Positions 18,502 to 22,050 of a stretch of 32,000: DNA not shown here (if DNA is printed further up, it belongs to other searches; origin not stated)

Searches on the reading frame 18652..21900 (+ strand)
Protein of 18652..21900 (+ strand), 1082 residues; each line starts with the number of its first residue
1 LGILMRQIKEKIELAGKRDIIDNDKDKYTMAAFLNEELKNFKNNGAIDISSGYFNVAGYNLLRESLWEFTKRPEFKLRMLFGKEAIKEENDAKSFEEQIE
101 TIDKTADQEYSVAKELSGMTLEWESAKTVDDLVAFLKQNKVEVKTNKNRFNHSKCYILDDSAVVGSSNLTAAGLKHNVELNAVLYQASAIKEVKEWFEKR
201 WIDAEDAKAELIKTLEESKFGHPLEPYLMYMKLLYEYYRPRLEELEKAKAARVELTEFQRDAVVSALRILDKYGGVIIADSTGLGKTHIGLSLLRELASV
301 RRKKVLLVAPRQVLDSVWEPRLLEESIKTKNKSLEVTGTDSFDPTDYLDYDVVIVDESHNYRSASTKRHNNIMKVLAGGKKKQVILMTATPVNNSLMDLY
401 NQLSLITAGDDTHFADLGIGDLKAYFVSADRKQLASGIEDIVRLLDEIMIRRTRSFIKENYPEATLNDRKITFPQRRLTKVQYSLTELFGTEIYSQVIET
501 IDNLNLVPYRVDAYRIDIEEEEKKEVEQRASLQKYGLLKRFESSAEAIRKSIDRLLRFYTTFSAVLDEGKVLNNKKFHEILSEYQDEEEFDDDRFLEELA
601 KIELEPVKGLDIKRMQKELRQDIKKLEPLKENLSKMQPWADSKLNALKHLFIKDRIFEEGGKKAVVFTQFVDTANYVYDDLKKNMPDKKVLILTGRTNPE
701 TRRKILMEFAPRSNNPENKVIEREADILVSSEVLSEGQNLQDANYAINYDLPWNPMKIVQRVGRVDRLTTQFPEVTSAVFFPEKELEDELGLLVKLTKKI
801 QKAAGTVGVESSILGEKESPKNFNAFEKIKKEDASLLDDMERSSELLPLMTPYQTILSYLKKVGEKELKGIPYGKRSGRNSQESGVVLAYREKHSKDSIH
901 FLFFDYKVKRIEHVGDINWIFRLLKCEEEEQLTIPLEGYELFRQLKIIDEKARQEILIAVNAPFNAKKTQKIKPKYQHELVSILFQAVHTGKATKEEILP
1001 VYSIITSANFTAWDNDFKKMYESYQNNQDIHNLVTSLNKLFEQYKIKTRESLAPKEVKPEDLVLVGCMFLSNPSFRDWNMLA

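Call 41: search_protein_families(library=pfam, proteins=[window:18652-21900:+], max_evalue=0.001)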
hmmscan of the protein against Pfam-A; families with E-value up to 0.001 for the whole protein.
window:18652-21900:+ (1082 aa): 11 families
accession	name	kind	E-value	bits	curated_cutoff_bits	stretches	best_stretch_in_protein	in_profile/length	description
PF00271.37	Helicase_C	-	2.5e-20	73.2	23.5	1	643-768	2-109/110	Helicase conserved C-terminal domain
PF13091.12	PLDc_2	-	1.6e-13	51.1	27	1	131-201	60-132/132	PLD-like domain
PF00176.29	SNF2-rel_dom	-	2.8e-13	50.1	24.9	1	348-471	124-239/290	SNF2-related domain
PF04851.21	ResIII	-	9.6e-12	45.5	22.5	1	254-333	3-84/164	Type III restriction enzyme, res subunit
PF00270.35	DEAD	-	2.4e-07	31.1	26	0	349-394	117-162/167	DEAD/DEAH box helicase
PF22590.2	Cas3-like_C_2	-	1.8e-06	28.6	27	1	661-767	2-103/106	CRISPR-associated nuclease/helicase Cas3, C-terminal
PF09565.16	RE_NgoFVII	-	5.2e-05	23.1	23.8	0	124-199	65-147/162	NgoFVII restriction endonuclease N-terminal PLD domain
PF00614.28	PLDc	-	0.00026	21.3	21.9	0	149-170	3-25/28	Phospholipase D Active site motif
PF07652.20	Flavi_DEAD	-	0.00028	21.3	21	0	340-392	86-137/148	Flavivirus DEAD domain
PF20720.3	nSTAND3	-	0.00037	20.7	27.2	0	260-318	4-46/155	Novel STAND NTPase 3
PF13245.12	AAA_19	-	0.00068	20.3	25.1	0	276-377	14-115/134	AAA domain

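Call 42: search_protein_families(library=padloc, proteins=[window:18652-21900:+], max_evalue=0.001)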
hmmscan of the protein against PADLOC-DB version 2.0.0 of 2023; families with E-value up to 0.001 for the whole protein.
window:18652-21900:+ (1082 aa): 39 families (the best 25 are shown)
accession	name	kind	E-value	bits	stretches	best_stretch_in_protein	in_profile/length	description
PDLC01075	C3a139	-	2.3e-69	232.8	2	346-896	317-843/948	HKD+Snf2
PDLC02621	DrmD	-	1.2e-31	107.8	1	430-816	317-676/1040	DrmD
PDLC02619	DrmD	-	2.6e-31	106.6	3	581-823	346-586/872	DrmD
PDLC02623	DrmD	-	1.6e-29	100.3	2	612-816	482-669/1040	DrmD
PDLC02193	PLD_Helicase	-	5.4e-26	89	1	615-770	644-799/905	-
PDLC00659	HmaA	-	1.1e-25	87.7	1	349-769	223-611/1176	SNF2 helicase / DEAD-box helicase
PDLC02843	DpdE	-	1.1e-24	84.5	2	658-771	564-668/1091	DpdE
PDLC02500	BrxHI|BrxHII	-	1.7e-23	81.2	1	542-776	381-580/933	BrxHI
PDLC02840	DpdE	-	9.7e-18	61.8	2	661-773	560-659/1091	DpdE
PDLC02504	BrxHI|BrxHII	-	6.3e-17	58.8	1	350-815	233-625/971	BrxHII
PDLC02633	DrmD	-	7.4e-16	55.3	1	626-808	489-675/839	DrmD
PDLC02572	DrmA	-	1.6e-15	54.1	1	523-774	386-627/1043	DrmA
PDLC03830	ZacC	-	1.8e-15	54.7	2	346-455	240-366/1019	-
PDLC04556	PDC-M27C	-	2.6e-15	53.8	2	349-413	193-262/892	-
PDLC02844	DpdE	-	6.2e-14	48.8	1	660-771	584-685/1074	DpdE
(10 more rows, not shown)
